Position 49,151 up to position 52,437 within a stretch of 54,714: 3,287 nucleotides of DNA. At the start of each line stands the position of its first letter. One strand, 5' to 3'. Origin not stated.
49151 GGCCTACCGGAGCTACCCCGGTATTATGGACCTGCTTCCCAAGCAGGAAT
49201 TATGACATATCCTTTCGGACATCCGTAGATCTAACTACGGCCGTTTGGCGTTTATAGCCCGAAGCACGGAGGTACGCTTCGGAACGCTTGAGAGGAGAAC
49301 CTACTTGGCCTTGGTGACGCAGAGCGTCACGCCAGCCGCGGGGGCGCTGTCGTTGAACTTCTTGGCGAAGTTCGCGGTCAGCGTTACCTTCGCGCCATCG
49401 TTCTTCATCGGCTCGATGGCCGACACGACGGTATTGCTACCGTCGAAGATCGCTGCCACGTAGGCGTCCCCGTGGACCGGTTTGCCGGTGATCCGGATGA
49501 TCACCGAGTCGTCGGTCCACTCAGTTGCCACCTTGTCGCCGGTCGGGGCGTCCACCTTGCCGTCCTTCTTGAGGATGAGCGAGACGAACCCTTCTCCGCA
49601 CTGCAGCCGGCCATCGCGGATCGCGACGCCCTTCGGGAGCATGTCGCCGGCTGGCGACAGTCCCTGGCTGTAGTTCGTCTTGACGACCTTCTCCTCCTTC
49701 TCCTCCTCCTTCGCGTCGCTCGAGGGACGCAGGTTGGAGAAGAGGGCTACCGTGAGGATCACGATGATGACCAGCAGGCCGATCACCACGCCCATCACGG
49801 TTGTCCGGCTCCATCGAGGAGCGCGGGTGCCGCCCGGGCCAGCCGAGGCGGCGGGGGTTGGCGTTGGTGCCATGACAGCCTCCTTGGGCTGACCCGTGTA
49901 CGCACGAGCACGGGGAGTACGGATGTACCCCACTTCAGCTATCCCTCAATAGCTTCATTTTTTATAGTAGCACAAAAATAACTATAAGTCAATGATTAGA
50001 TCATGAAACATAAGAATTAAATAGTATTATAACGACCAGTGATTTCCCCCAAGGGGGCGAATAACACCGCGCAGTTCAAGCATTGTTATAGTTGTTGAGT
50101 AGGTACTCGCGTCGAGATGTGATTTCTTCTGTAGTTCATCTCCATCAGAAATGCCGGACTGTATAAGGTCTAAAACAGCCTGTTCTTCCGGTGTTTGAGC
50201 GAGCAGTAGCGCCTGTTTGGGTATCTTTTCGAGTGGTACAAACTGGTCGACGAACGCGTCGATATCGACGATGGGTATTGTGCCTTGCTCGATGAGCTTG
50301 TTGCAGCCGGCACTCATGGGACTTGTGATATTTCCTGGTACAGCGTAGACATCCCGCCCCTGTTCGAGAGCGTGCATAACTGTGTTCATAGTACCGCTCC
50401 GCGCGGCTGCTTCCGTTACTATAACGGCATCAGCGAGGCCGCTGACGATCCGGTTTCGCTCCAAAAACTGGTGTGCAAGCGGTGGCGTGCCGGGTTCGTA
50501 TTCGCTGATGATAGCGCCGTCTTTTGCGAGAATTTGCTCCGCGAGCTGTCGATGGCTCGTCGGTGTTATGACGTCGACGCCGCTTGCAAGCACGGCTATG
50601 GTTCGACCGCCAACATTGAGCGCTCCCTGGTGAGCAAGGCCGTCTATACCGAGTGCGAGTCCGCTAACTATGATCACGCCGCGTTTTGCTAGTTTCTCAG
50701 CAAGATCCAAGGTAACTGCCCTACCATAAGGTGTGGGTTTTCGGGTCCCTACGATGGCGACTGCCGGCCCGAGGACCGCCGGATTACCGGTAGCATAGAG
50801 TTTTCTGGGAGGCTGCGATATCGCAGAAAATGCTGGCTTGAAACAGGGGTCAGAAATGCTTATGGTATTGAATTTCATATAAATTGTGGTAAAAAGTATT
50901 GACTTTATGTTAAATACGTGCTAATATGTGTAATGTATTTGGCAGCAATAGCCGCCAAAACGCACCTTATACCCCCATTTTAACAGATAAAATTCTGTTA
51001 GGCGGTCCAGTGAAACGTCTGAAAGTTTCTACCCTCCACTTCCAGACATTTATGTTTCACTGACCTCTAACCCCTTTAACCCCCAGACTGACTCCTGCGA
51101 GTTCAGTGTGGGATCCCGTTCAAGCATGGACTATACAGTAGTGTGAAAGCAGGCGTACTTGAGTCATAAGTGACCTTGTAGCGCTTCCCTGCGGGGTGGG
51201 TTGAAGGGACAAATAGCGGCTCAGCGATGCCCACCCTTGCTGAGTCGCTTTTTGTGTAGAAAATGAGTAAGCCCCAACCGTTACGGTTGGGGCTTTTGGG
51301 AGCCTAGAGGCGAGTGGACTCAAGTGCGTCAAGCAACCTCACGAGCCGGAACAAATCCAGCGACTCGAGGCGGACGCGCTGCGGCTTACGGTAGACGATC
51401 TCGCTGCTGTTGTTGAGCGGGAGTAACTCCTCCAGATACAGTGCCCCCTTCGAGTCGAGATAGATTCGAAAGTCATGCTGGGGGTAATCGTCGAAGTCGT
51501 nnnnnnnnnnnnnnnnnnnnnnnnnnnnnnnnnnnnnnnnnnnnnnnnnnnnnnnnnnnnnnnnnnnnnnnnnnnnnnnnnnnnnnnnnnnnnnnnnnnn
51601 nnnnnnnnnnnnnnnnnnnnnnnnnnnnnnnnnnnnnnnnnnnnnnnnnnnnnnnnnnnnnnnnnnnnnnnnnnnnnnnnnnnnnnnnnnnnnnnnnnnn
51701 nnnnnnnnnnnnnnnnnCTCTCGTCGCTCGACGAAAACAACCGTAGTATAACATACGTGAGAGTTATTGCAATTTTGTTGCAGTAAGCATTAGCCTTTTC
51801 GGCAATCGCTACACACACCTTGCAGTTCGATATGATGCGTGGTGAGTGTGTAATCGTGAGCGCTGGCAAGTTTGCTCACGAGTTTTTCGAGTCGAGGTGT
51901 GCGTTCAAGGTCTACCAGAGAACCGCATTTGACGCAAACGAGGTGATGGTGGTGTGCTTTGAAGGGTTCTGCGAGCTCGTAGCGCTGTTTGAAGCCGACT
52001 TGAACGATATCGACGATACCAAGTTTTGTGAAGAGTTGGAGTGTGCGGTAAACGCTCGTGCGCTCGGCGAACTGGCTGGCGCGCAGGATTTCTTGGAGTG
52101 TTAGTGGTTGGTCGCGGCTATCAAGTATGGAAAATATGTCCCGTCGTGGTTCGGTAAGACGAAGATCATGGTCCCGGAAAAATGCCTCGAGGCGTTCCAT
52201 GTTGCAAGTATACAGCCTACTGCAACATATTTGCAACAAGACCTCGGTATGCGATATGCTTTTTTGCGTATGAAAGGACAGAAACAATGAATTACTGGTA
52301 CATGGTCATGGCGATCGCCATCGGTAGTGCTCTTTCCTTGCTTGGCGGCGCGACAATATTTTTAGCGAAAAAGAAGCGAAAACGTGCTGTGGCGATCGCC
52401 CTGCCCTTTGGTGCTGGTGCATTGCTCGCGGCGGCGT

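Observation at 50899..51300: Promoter-to-terminator unit of about 320-360 nt without an ORF: candidate novel structured ncRNA next to dprA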

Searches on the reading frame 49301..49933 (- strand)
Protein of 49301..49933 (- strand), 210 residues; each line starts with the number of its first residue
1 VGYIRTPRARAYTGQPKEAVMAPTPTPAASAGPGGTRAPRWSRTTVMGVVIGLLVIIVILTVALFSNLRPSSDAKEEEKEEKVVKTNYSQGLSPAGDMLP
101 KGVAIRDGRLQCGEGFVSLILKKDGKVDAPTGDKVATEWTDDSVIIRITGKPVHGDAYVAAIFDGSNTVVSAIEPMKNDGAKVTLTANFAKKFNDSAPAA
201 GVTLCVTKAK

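Call 11: search_protein_families(library=pfam, proteins=[window:49301-49933:-])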
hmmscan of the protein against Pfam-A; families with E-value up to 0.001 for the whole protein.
window:49301-49933:- (210 aa): 1 family
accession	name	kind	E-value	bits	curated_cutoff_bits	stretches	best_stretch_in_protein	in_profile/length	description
PF14899.11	DUF4492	-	0.00037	20.8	27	1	35-85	10-60/63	Domain of unknown function (DUF4492)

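Call 61: search_protein_families(library=ncbifam, proteins=[window:49301-49933:-], max_evalue=0.01)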
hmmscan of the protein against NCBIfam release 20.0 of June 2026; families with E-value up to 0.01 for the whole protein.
window:49301-49933:- (210 aa): 0 families

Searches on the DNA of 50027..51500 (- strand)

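Call 4: search_rna_families(source=window, start=50700, end=51500, threshold=evalue, max_evalue=10, show_alignments=4)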
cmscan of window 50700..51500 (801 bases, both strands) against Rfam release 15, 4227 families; matches with E-value up to 10: 3.
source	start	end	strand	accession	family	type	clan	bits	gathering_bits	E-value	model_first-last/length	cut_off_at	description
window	51269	51295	+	RF00262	sar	Gene; antisense;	-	21.2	43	0.15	34-63/68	no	sar RNA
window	51214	51293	-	RF02583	Teg23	Gene; sRNA;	-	20.8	166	0.015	22-119/433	no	S. aureus Teg23 small RNA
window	51269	51295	-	RF00262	sar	Gene; antisense;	-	19.2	43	0.51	34-63/68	no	sar RNA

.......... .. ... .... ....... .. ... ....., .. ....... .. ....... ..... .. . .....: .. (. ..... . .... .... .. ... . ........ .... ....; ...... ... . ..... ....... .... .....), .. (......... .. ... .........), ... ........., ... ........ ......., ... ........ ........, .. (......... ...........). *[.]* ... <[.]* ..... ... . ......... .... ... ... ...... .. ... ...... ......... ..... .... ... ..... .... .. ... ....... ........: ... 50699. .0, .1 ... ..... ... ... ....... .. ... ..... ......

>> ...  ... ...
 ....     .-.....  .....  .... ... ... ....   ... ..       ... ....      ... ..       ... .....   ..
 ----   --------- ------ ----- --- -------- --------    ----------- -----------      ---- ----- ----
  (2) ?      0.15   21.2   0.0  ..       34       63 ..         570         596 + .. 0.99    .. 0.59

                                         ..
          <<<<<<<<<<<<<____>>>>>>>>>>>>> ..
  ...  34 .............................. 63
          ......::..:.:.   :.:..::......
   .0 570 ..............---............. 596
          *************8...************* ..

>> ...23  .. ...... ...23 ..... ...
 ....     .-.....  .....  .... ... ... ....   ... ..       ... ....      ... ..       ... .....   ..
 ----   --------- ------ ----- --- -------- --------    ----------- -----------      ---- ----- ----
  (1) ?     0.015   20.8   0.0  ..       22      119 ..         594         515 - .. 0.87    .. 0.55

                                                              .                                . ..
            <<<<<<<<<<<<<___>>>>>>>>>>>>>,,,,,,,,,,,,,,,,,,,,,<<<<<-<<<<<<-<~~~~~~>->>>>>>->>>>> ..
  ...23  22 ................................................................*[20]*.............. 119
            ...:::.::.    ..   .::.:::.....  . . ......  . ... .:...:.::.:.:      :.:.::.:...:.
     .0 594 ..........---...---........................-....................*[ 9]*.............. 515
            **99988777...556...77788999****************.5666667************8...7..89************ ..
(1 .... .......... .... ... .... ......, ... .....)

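Call 45: search_rna_families(sources=[L095, L003, L086, L097, L017, L024, L011, L091, L029, L001], threshold=evalue, max_evalue=5)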
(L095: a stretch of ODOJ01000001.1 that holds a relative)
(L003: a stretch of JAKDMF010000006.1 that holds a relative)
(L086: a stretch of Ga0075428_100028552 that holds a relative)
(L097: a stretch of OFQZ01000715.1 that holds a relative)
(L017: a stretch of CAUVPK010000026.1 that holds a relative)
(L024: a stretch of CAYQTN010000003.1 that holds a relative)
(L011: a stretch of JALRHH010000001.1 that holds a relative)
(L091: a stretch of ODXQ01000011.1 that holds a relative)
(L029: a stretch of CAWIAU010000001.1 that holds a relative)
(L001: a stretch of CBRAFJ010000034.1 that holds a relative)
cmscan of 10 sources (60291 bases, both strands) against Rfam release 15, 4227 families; matches with E-value up to 5: 2.
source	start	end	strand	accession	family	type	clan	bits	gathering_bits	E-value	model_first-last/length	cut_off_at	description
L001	1646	1743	+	RF00106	RNAI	Gene; antisense;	-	29.3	47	0.19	1-102/102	no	RNAI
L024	2590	2663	-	RF00236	ctRNA_pGA1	Gene; antisense;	-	22.7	45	3.6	1-79/79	no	ctRNA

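Call 55: search_dna_similar(query=window:50933-51256:+, collection=phages, mode=distant, max_evalue=0.01, max_rows=5)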
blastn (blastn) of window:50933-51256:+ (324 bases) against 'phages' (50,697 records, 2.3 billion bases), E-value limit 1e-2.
No match.

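Call 56: search_dna_similar(query=window:50933-51256:+, collection=plasmids, mode=distant, max_evalue=0.01, max_rows=5)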
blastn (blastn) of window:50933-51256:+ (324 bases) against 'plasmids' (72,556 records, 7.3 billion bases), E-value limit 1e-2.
No match.

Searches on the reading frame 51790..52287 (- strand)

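Call 11: search_protein_families(library=pfam, proteins=[window:51790-52287:-])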
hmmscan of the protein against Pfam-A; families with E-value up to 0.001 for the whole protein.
window:51790-52287:- (165 aa): 2 families
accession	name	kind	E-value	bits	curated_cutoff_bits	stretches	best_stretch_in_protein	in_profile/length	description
PF01475.25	FUR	-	2.1e-20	73.5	23.1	1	41-155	3-120/121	Ferric uptake regulator family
PF08100.18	Dimerisation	-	3.4e-05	24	25.6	0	50-107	29-85/93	O-methyltransferase dimerisation domain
